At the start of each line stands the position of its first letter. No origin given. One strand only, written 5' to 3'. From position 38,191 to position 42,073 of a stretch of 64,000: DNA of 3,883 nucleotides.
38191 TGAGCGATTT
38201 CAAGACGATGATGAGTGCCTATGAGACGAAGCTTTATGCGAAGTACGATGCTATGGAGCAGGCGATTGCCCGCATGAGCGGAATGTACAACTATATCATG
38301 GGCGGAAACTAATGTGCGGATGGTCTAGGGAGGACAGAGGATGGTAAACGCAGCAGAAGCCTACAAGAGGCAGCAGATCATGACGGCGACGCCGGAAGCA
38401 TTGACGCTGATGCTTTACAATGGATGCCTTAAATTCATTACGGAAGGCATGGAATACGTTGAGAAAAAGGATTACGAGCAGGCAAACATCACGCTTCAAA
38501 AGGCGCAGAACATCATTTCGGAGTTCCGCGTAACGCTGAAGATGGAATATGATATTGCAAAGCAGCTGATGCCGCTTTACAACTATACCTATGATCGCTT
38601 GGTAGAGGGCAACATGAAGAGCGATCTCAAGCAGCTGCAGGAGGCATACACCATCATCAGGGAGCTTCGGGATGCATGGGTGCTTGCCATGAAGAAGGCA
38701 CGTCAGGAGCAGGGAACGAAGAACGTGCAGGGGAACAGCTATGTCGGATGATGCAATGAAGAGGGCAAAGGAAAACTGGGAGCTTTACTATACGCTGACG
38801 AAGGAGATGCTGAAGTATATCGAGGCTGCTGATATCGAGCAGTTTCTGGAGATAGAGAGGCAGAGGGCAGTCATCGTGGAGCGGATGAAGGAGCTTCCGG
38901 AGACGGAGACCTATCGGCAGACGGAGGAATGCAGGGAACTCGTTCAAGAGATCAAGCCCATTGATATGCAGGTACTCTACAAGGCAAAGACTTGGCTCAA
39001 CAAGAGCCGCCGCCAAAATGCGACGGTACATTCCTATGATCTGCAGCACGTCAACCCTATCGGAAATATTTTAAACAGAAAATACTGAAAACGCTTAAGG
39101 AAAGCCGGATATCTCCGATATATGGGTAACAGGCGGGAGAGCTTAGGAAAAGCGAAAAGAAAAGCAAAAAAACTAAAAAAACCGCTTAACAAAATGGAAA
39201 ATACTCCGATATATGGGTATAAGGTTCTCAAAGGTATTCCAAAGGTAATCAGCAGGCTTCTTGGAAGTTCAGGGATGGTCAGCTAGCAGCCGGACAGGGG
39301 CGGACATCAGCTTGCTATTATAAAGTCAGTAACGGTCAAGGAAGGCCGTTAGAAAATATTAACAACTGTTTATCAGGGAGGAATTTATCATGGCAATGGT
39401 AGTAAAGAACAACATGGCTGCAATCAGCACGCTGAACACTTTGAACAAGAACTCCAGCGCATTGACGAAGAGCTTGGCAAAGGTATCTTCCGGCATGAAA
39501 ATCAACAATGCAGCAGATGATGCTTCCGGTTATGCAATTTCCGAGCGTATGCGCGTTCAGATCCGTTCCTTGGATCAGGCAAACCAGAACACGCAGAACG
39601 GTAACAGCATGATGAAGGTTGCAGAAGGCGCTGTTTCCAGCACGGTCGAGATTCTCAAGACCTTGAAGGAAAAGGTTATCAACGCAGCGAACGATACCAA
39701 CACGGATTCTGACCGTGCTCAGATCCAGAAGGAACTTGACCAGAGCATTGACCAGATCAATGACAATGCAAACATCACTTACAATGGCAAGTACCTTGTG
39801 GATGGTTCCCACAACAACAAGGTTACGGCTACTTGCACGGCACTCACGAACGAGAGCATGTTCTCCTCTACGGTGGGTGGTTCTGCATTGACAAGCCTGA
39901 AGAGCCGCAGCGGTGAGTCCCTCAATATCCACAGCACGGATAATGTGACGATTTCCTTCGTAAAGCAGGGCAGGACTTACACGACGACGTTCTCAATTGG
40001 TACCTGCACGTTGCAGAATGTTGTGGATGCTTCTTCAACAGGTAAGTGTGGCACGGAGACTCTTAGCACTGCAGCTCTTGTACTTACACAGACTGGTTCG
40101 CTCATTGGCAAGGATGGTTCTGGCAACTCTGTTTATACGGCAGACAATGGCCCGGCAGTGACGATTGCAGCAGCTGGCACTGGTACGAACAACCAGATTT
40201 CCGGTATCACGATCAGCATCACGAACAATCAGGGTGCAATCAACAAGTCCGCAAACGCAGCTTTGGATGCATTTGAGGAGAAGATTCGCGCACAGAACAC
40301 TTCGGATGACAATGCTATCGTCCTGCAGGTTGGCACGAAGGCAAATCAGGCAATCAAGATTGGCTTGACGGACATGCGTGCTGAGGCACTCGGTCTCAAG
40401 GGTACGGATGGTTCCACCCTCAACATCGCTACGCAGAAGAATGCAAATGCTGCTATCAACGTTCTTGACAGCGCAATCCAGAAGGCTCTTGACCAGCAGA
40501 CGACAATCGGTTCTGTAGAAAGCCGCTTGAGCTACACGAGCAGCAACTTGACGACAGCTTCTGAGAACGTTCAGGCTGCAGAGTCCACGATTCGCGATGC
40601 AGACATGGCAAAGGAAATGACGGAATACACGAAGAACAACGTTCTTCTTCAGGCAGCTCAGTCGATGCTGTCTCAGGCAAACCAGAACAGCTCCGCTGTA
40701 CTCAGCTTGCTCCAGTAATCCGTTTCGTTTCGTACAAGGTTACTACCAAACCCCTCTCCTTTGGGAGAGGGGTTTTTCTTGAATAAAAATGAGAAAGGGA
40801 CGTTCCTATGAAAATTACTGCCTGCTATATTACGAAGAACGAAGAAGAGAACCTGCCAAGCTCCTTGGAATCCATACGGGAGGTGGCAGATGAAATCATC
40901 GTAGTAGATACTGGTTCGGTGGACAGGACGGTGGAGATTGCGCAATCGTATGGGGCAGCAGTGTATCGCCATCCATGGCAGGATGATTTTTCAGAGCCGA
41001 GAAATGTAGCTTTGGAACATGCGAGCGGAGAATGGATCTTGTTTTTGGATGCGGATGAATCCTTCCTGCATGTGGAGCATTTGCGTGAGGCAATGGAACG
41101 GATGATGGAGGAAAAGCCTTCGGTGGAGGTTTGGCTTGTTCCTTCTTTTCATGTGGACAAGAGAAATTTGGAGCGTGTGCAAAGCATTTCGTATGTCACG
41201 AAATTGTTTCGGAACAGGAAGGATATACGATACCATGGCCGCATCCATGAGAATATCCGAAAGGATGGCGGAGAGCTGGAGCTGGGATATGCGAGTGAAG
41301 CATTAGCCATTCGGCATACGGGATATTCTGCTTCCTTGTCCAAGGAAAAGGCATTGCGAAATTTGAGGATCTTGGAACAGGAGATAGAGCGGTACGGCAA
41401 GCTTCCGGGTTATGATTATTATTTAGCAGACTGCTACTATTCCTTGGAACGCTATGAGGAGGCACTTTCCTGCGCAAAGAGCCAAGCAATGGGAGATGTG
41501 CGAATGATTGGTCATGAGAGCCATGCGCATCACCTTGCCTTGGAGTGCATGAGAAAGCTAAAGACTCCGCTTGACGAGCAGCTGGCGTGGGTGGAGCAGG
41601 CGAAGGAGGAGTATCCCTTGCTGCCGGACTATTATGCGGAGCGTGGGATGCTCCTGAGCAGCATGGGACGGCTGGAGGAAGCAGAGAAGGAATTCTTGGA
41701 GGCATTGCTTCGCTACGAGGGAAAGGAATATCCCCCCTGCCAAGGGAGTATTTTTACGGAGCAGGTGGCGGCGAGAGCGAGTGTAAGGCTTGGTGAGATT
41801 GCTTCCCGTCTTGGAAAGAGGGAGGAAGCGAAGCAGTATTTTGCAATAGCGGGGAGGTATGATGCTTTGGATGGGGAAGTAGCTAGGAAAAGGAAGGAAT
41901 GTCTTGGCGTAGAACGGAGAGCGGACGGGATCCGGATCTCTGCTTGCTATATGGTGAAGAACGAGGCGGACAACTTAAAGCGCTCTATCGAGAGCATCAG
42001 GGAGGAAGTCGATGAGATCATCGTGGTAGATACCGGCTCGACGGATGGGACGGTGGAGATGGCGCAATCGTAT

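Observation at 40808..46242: Four GT2-TPR modules directly after flagellin, three fused into a single 1321-aa polypeptide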

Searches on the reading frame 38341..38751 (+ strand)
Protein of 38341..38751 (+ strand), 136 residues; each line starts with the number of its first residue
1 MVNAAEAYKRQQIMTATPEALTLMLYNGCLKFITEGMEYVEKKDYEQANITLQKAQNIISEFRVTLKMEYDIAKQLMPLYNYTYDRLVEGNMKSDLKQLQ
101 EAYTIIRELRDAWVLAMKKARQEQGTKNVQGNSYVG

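Call 6: search_protein_families(library=pfam, proteins=[window:38341-38751:+], max_evalue=0.001)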
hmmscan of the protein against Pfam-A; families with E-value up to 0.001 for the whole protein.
window:38341-38751:+ (136 aa): 1 family
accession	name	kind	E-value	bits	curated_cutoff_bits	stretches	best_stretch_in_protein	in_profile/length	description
PF02561.19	FliS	-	2.6e-35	121.6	26.7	1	6-114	2-112/115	Flagellar protein FliS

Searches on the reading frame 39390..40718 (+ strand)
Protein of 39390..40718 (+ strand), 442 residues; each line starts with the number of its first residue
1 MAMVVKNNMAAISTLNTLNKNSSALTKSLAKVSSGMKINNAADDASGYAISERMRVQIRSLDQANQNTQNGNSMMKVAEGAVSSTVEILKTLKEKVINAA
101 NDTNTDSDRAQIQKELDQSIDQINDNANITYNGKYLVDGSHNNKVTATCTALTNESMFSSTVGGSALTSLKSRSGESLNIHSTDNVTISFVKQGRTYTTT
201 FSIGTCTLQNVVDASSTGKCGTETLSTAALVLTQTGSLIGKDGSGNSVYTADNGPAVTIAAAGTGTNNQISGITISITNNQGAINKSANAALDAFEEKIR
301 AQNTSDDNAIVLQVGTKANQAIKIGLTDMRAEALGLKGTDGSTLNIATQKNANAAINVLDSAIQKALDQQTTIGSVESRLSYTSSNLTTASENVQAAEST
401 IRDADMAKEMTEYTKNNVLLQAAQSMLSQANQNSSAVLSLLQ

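Call 3: search_protein_families(library=pfam, proteins=[window:39390-40718:+], max_evalue=0.01)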
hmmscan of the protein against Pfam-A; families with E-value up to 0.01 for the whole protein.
window:39390-40718:+ (442 aa): 2 families
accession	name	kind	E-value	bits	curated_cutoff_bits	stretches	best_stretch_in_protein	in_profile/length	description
PF00669.25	Flagellin_N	-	7.9e-36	123.6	26.6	1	5-140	1-137/139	Bacterial flagellin N-terminal helical region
PF00700.27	Flagellin_C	-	5.5e-23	81.5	23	1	357-441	2-86/86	Bacterial flagellin C-terminal helical region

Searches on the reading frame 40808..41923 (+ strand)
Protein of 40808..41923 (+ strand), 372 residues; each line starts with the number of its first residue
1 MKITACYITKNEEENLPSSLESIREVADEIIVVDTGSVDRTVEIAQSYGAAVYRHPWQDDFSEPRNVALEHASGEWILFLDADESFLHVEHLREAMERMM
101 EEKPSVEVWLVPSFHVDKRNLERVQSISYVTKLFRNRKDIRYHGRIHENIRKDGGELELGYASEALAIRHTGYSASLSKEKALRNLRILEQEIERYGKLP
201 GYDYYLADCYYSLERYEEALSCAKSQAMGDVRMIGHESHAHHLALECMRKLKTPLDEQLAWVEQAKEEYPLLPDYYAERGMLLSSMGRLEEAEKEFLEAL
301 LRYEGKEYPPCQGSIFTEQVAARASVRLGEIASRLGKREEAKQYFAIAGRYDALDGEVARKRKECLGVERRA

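Call 9: search_solved_structures(query=window:40808-41923:+, max_evalue=0.01, show_alignments=2)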
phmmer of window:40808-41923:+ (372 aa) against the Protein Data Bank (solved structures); distinct sequences matched with E-value up to 0.01: 9.
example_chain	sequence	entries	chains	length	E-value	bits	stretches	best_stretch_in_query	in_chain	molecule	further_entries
22ao_A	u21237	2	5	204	3.3e-32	115.2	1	3-194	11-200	GmaR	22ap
7msn_A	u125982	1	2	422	2.4e-20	76.2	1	3-296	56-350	SPbeta prophage-derived glycosyltransferase SunS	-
7msp_A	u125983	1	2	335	1.3e-19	73.8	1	3-273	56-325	SPbeta prophage-derived glycosyltransferase SunS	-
7msk_A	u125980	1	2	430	7.5e-16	61.4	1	3-214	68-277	Glyco_trans_2-like domain-containing protein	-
5tze_C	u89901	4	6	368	4.5e-06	29.3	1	23-101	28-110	Glycosyl transferase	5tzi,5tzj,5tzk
7x9r_A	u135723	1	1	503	5e-06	29.1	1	144-311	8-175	Glycosyl transferase family 2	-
5tz8_A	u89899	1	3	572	1e-05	28.1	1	23-101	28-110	Glycosyl transferase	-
5hea_A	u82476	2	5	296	0.0017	20.8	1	27-120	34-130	Putative glycosyltransferase (GalT1)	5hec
9jma_A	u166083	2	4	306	0.0019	20.7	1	9-93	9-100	GalNAc(5)-diNAcBac-PP-undecaprenol beta-1,3-glucosyltransferase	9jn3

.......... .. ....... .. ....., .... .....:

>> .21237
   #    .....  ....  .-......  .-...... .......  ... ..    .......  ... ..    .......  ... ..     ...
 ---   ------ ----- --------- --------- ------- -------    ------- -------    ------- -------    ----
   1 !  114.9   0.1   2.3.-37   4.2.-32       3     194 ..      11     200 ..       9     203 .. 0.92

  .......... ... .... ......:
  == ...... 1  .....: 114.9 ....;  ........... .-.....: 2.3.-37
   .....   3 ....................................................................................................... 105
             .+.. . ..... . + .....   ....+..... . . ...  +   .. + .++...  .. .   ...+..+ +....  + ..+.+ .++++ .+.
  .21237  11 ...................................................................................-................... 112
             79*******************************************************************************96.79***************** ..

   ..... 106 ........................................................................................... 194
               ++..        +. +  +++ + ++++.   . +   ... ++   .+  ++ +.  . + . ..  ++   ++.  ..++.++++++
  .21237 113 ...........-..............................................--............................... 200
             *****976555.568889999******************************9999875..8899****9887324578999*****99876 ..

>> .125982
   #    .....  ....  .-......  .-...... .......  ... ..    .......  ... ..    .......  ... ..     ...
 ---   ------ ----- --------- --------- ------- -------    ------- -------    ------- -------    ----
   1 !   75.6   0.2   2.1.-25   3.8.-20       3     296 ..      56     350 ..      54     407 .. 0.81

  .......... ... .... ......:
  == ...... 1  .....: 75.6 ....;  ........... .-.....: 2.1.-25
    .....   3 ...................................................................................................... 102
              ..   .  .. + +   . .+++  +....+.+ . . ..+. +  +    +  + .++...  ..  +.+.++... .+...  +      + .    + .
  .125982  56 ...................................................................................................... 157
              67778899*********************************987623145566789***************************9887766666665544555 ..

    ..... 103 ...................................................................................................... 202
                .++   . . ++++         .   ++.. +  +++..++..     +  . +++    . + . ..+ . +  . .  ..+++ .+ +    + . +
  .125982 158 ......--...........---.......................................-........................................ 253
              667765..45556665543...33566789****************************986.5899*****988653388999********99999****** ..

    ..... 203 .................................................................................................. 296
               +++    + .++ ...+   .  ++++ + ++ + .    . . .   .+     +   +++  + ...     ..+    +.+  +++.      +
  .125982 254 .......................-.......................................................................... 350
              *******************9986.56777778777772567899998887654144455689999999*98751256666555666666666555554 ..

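Call 54: search_protein_representatives(protein=window:40808-41923:+)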
Query: 372 residues. Proteins with E-value up to 0.001 (for the whole library): 34675; up to 1e-10: 16591; up to 1e-30: 1893. The best 150 are listed.
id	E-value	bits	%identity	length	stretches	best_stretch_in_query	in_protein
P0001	0.0e+00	1152.6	61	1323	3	1-372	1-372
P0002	3.0e-208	707.5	44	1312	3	1-352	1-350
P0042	1.2e-194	662.7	39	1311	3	1-363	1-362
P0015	5.5e-189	644.1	41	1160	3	1-309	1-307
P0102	2.0e-179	612.7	39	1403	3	1-361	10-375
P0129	8.3e-168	574.4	38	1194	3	2-321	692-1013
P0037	5.6e-166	568.4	36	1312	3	1-342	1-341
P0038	4.5e-164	562.2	36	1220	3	1-338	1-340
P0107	4.9e-162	555.5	37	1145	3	1-306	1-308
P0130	5.4e-150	515.8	34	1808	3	1-319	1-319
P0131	4.6e-143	493.0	41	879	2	1-341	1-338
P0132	9.3e-134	462.4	39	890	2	1-360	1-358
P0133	4.6e-132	456.9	39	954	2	2-356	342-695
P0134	1.3e-130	452.1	35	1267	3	3-310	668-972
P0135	6.0e-127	440.0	39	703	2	2-298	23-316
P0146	6.8e-112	390.5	37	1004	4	1-222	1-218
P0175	2.0e-99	349.5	35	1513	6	7-204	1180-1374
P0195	2.4e-93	329.5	47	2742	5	3-103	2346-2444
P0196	2.2e-91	323.1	38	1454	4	3-224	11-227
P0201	2.0e-90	319.9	36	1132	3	3-205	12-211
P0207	1.0e-86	307.8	37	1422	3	2-193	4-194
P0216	7.9e-83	294.9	33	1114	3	3-223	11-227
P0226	1.3e-80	287.6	35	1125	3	2-203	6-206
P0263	4.1e-68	246.5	34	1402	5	2-220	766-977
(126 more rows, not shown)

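Call 76: list_cluster_members(proteins=[P0201, P0216, P0226, P0196, P0175, P0195, P0130, P0146, P0263, P0207])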
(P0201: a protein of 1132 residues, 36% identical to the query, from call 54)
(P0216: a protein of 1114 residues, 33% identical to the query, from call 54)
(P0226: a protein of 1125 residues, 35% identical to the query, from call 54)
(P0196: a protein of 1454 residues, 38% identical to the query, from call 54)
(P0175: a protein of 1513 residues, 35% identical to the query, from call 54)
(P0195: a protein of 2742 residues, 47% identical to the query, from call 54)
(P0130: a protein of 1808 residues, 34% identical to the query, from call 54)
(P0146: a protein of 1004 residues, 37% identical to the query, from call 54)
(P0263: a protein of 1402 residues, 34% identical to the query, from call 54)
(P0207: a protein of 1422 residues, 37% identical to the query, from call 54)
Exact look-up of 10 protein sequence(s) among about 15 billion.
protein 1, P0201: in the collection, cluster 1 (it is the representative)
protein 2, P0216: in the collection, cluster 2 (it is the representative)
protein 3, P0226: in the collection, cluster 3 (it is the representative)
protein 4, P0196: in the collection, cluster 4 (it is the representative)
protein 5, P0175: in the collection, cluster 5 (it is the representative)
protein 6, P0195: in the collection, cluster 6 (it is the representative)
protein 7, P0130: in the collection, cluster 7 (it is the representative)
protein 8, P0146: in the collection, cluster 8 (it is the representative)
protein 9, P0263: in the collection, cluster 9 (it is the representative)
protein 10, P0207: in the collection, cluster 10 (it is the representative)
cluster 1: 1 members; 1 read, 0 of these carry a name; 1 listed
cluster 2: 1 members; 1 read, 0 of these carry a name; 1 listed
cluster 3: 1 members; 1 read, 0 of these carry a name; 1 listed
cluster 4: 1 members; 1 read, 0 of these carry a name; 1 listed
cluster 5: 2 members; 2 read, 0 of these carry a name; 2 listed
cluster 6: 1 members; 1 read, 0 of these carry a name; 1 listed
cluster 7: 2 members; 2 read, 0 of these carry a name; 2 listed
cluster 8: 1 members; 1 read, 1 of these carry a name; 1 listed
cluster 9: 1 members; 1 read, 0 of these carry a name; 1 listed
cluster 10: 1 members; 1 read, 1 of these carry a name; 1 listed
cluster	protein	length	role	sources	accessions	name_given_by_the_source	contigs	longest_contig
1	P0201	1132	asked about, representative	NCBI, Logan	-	-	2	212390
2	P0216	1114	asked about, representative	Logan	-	-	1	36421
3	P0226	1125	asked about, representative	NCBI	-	-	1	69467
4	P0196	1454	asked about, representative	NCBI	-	-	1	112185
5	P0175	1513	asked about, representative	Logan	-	-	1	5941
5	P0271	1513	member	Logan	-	-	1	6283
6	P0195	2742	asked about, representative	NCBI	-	-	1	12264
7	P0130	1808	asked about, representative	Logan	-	-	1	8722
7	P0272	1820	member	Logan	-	-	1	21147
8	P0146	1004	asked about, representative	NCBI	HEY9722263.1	MAG TPA: glycosyltransferase, partial [Oscillatoriaceae cyanobacterium]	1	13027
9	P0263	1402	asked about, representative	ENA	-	-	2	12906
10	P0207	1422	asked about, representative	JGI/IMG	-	glycosyltransferase involved in cell wall biosynthesis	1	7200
